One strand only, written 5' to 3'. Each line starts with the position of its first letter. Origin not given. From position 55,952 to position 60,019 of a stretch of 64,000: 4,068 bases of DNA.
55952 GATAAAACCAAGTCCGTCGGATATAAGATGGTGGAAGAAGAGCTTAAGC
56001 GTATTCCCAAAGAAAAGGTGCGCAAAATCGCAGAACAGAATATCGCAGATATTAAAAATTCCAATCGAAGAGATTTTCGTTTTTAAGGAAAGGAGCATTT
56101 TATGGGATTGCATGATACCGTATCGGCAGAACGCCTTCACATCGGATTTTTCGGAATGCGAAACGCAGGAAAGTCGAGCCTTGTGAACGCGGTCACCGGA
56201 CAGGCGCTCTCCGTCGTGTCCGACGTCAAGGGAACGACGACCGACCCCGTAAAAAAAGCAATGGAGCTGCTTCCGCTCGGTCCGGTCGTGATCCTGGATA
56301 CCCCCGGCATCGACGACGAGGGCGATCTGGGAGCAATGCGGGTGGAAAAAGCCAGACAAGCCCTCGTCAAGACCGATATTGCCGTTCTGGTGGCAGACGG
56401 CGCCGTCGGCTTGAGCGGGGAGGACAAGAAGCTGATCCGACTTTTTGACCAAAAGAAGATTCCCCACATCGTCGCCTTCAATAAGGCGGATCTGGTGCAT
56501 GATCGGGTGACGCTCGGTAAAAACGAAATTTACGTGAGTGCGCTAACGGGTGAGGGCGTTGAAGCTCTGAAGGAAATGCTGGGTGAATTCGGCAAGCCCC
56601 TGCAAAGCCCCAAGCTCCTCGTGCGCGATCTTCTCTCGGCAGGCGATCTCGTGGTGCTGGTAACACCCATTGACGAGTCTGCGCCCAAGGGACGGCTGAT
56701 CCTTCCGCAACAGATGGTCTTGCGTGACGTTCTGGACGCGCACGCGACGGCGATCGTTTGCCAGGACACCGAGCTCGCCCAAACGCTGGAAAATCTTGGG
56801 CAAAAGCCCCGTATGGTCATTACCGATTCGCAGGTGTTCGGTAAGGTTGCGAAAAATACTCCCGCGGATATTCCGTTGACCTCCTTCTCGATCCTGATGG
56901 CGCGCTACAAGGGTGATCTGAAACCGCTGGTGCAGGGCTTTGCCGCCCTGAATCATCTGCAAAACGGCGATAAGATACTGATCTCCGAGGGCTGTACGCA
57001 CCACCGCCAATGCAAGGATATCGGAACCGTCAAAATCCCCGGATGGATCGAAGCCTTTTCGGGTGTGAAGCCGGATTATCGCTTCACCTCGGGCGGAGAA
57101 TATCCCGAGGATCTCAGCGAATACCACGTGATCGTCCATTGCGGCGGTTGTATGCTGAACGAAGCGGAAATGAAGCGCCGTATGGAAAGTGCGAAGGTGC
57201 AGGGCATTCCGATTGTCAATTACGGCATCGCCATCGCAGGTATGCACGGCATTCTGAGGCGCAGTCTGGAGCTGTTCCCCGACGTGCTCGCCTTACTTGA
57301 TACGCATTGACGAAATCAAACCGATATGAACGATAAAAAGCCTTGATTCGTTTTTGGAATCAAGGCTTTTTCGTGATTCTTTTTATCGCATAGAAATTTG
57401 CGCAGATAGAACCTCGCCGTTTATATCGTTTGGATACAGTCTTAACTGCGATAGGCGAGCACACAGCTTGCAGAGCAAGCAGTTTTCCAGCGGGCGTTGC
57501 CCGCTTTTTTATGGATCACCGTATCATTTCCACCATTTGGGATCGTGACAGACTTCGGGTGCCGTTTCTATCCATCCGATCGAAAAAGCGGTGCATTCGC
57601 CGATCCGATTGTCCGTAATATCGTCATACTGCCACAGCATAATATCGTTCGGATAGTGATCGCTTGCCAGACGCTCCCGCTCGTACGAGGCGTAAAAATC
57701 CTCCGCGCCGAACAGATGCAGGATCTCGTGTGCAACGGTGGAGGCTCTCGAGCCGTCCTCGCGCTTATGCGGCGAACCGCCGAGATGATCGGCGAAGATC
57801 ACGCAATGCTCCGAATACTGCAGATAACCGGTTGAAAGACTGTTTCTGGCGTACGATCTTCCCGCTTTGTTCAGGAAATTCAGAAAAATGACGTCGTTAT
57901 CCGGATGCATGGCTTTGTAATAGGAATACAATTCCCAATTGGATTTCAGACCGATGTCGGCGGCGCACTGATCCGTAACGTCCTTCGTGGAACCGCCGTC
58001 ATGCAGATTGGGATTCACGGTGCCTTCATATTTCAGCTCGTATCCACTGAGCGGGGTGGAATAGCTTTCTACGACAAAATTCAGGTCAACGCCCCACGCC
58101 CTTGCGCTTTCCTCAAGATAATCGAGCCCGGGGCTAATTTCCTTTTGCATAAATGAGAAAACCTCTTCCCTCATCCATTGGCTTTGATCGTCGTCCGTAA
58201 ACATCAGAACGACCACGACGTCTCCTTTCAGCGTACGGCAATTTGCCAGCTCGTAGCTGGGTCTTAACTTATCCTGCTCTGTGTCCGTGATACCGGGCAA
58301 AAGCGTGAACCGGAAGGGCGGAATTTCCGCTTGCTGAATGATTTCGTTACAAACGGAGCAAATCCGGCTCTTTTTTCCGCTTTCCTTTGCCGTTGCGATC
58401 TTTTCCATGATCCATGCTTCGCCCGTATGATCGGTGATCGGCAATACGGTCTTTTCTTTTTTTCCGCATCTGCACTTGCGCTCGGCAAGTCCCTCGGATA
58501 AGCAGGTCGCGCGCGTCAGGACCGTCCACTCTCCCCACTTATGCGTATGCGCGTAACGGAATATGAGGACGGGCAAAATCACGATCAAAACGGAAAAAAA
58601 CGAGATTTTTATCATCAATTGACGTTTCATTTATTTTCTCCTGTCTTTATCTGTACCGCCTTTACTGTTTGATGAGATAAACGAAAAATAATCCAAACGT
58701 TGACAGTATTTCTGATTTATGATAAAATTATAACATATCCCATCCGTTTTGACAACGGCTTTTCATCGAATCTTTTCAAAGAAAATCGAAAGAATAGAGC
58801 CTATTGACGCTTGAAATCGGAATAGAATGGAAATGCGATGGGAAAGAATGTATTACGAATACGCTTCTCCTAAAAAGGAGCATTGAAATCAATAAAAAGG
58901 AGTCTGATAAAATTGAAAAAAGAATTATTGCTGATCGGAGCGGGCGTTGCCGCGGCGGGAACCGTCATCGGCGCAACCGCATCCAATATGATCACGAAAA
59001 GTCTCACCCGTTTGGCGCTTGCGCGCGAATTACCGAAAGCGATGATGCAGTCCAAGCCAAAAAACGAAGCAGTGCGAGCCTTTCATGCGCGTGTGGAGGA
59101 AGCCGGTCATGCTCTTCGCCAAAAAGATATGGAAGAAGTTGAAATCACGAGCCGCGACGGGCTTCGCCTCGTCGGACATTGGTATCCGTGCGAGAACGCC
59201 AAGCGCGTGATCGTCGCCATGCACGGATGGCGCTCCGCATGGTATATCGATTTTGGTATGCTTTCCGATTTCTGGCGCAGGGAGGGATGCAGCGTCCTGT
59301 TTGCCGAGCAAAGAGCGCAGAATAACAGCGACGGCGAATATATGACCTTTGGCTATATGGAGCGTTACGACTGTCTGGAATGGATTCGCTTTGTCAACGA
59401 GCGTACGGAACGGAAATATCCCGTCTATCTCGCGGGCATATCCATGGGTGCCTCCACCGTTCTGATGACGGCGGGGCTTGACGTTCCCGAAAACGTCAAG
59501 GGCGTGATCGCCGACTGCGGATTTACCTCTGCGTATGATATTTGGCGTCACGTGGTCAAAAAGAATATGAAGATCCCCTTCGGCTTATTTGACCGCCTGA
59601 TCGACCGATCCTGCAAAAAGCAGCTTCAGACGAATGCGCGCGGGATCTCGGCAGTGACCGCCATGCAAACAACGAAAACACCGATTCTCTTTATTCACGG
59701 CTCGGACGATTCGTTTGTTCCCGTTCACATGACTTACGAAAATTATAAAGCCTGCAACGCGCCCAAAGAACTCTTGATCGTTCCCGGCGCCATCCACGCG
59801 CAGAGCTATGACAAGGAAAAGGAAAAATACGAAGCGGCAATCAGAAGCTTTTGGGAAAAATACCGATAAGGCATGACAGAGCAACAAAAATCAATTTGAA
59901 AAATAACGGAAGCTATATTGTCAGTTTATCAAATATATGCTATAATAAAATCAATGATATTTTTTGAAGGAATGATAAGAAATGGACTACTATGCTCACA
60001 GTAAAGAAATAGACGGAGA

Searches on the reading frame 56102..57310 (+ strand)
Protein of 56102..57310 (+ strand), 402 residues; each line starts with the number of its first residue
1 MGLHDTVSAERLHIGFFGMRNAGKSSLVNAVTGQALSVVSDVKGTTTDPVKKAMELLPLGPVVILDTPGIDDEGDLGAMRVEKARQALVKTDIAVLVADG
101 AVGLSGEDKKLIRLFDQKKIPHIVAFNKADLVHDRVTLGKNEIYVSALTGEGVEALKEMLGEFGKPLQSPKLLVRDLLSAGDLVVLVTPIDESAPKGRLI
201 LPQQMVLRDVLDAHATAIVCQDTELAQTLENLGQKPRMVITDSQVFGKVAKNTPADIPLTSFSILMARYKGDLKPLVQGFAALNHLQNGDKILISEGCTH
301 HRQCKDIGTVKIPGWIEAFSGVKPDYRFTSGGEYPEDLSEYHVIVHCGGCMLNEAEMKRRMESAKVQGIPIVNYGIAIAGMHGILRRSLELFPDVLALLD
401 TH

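Call 23: search_protein_families(library=pfam, proteins=[window:56102-57310:+])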
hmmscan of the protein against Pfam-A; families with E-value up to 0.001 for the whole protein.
window:56102-57310:+ (402 aa): 7 families
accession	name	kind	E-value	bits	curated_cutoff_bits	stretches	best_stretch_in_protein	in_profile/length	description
PF18133.7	HydF_tetramer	-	4.6e-45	152.7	22.6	1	276-390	3-117/118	Hydrogen maturase F tetramerization domain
PF18128.7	HydF_dimer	-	2.3e-41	140.3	23.4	1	173-271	1-99/99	Hydrogen maturase F dimerization domain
PF01926.29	MMR_HSR1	-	3.7e-21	75.8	21.9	1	14-128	2-113/113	50S ribosome-binding GTPase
PF00009.33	GTP_EFTU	-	5.7e-08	33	26.5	1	82-145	84-148/188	Elongation factor Tu GTP binding domain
PF00350.29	Dynamin_N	-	1.4e-07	32.1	27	0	14-49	1-35/168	Dynamin family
PF03193.22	RsgA_GTPase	-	2.6e-06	27.8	30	0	16-71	111-169/174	RsgA GTPase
PF02421.24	FeoB_N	-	8.6e-06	25.8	27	1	14-135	3-121/156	Ferrous iron transport protein B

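Call 38: find_encoding_contigs(protein=window:56102-57310:+, flank=2500, max_places=10)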
Protein window:56102-57310:+ (402 aa): 4 contigs read that carry it; 2 places shown.
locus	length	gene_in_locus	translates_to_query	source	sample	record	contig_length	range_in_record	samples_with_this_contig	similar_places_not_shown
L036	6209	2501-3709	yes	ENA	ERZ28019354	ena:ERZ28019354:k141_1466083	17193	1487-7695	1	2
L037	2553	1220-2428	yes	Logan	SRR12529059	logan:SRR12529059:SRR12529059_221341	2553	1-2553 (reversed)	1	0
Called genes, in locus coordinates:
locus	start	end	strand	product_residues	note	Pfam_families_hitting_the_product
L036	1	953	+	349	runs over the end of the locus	PF04055:Radical_SAM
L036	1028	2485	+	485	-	PF04055:Radical_SAM, PF06968:BATS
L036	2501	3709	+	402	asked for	PF01926:MMR_HSR1, PF02421:FeoB_N (weak), PF03193:RsgA_GTPase (faint), PF00350:Dynamin_N (faint), PF00009:GTP_EFTU (weak), PF18128:HydF_dimer, PF18133:HydF_tetramer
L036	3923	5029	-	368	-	-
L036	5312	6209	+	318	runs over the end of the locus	PF02129:Peptidase_S15 (faint), PF00561:Abhydrolase_1 (faint), PF12146:Hydrolase_4 (weak), PF00326:Peptidase_S9, PF02230:Abhydrolase_2 (faint)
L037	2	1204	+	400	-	?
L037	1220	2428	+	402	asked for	PF01926:MMR_HSR1, PF02421:FeoB_N (weak), PF03193:RsgA_GTPase (faint), PF00350:Dynamin_N (faint), PF00009:GTP_EFTU (weak), PF18128:HydF_dimer, PF18133:HydF_tetramer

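Call 70: find_homologous_proteins(query=window:56102-57310:+, max_evalue=1e-100)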
Query window:56102-57310:+ (402 aa): 7996 proteins with E <= 1e-100 among 8000 candidates; the best 120 are listed.
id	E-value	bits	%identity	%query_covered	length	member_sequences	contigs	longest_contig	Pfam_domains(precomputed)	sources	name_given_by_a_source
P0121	5.9e-257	870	97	100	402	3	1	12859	PF18128.8,PF01926.30,PF00350.30,PF02421.25,PF00009.34,PF18133.8,PF03193.23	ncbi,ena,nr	ncbi:MAG: [Clostridia bacterium]|nr:[FeFe] hydrogenase H-cluster maturation GTPase HydF [Clostridia 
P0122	7.0e-222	755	83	100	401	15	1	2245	PF18128.8,PF01926.30,PF00350.30,PF02421.25,PF00009.34,PF18133.8,PF03193.23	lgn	-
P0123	7.7e-218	741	81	100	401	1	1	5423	PF18128.8,PF01926.30,PF00350.30,PF02421.25,PF00009.34,PF18133.8,PF03193.23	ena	-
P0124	3.1e-216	736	81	100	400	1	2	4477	PF18128.8,PF01926.30,PF00350.30,PF02421.25,PF00009.34,PF18133.8,PF03193.23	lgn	-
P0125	3.4e-216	736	81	100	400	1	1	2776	PF18128.8,PF01926.30,PF00350.30,PF02421.25,PF00009.34,PF18133.8,PF03193.23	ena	-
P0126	3.9e-216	736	81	100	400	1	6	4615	PF18128.8,PF01926.30,PF00350.30,PF02421.25,PF00009.34,PF18133.8,PF03193.23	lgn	-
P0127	1.5e-215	734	80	100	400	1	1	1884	PF18128.8,PF01926.30,PF00350.30,PF02421.25,PF00009.34,PF18133.8,PF03193.23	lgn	-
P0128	4.1e-215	732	80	100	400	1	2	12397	PF18128.8,PF01926.30,PF00350.30,PF02421.25,PF00009.34,PF18133.8,PF03193.23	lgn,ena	-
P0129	6.3e-215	732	80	100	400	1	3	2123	PF18128.8,PF01926.30,PF00350.30,PF02421.25,PF00009.34,PF18133.8,PF03193.23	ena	-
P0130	8.3e-215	731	81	100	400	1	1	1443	PF18128.8,PF01926.30,PF00350.30,PF02421.25,PF00009.34,PF18133.8,PF03193.23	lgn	-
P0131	1.7e-213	727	80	100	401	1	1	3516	PF18128.8,PF01926.30,PF00350.30,PF02421.25,PF00009.34,PF18133.8,PF03193.23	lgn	-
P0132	2.6e-213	726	80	100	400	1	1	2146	PF18128.8,PF01926.30,PF00350.30,PF02421.25,PF00009.34,PF18133.8,PF03193.23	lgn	-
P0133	3.3e-209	713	79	100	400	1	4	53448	PF18128.8,PF01926.30,PF00350.30,PF00009.34,PF18133.8,PF03193.23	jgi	-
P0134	6.5e-209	712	79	100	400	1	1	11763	PF18128.8,PF01926.30,PF00350.30,PF02421.25,PF00009.34,PF18133.8,PF03193.23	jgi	-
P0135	2.7e-208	710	79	99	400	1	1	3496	PF18128.8,PF01926.30,PF00350.30,PF02421.25,PF00009.34,PF18133.8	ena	-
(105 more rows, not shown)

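Call 71: find_encoding_contigs(protein=P0121, flank=2500, max_places=3)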
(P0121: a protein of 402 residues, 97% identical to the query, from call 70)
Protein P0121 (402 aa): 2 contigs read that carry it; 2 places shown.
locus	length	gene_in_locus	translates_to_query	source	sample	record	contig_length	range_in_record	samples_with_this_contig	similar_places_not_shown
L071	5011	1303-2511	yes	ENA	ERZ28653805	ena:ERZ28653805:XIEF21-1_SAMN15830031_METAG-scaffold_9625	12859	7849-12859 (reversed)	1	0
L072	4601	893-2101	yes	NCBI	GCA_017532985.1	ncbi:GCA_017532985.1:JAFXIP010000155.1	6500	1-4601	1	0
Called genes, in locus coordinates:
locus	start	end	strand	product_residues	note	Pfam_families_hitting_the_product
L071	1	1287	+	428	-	?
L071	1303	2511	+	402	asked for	PF01926:MMR_HSR1, PF02421:FeoB_N (weak), PF03193:RsgA_GTPase (faint), PF00350:Dynamin_N (faint), PF00009:GTP_EFTU (weak), PF18128:HydF_dimer, PF18133:HydF_tetramer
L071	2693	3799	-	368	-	-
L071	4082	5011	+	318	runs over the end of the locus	PF02129:Peptidase_S15 (faint), PF00561:Abhydrolase_1 (faint), PF12146:Hydrolase_4 (weak), PF01738:DLH (faint), PF00326:Peptidase_S9, PF02230:Abhydrolase_2 (faint)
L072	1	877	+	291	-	PF06968:BATS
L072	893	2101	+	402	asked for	PF01926:MMR_HSR1, PF02421:FeoB_N (weak), PF03193:RsgA_GTPase (faint), PF00350:Dynamin_N (faint), PF00009:GTP_EFTU (weak), PF18128:HydF_dimer, PF18133:HydF_tetramer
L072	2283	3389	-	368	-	-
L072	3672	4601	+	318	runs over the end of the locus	PF02129:Peptidase_S15 (faint), PF00561:Abhydrolase_1 (faint), PF12146:Hydrolase_4 (weak), PF01738:DLH (faint), PF00326:Peptidase_S9, PF02230:Abhydrolase_2 (faint)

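Call 72: find_encoding_contigs(protein=P0128, flank=2500, max_places=3)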
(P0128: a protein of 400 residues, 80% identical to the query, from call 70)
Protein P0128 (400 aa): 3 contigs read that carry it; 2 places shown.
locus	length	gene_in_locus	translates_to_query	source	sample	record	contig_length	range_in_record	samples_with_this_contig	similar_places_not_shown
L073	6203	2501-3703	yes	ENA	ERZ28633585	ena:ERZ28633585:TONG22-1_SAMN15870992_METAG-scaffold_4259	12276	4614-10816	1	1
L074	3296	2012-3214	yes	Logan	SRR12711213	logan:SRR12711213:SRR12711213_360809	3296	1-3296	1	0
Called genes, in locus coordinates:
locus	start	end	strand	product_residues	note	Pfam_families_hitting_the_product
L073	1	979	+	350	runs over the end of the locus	PF04055:Radical_SAM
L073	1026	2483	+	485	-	PF04055:Radical_SAM, PF06968:BATS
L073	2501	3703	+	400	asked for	PF01926:MMR_HSR1, PF02421:FeoB_N (weak), PF03193:RsgA_GTPase (faint), PF00350:Dynamin_N (faint), PF00009:GTP_EFTU, PF18128:HydF_dimer, PF18133:HydF_tetramer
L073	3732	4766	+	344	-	PF08240:ADH_N, PF00107:ADH_zinc_N, PF13602:ADH_zinc_N_2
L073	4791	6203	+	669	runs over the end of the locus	PF13306:LRR_5, PF13855:LRR_8 (faint), PF13306:LRR_5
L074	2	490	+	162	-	?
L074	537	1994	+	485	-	PF04055:Radical_SAM, PF06968:BATS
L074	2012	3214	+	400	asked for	PF01926:MMR_HSR1, PF02421:FeoB_N (weak), PF03193:RsgA_GTPase (faint), PF00350:Dynamin_N (faint), PF00009:GTP_EFTU, PF18128:HydF_dimer, PF18133:HydF_tetramer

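Call 73: find_encoding_contigs(protein=P0123, flank=2500, max_places=3)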
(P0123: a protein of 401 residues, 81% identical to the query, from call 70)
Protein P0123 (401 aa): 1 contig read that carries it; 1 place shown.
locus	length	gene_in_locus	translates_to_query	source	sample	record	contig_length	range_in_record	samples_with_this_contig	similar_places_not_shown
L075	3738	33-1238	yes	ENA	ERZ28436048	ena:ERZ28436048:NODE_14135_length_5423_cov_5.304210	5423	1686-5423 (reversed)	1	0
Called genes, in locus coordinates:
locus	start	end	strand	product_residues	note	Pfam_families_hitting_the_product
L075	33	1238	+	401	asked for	PF01926:MMR_HSR1, PF02421:FeoB_N (weak), PF03193:RsgA_GTPase (faint), PF00350:Dynamin_N (faint), PF00009:GTP_EFTU, PF18128:HydF_dimer, PF18133:HydF_tetramer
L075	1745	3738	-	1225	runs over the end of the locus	?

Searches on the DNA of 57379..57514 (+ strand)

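Call 46: search_dna_similar(query=window:57379-57514:+, collection=plasmids, mode=distant, max_evalue=0.01)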
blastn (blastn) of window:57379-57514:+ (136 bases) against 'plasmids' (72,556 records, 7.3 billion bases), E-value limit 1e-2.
No match.

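Call 47: search_dna_similar(query=window:57379-57514:+, collection=phages, mode=distant, max_evalue=0.01)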
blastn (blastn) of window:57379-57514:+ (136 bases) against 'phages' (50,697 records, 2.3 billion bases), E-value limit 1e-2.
No match.

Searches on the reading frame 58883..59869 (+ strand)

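Call 86: search_protein_families(library=pfam, proteins=[window:58883-59869:+], max_evalue=0.00001)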
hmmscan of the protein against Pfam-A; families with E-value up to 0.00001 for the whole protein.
window:58883-59869:+ (328 aa): 4 families
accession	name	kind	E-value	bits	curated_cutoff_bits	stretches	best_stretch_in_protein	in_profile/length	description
PF12146.15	Hydrolase_4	-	3.3e-13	49.9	27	1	105-212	2-108/239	Serine aminopeptidase, S33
PF02129.25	Peptidase_S15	-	4.4e-10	40.1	23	0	110-223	46-139/262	X-Pro dipeptidyl-peptidase (S15 family)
PF00561.26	Abhydrolase_1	-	8.5e-09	35.9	25.8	0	110-238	3-126/245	alpha/beta hydrolase fold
PF00326.27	Peptidase_S9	-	6.5e-08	32.8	22.6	1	161-327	45-209/213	Prolyl oligopeptidase family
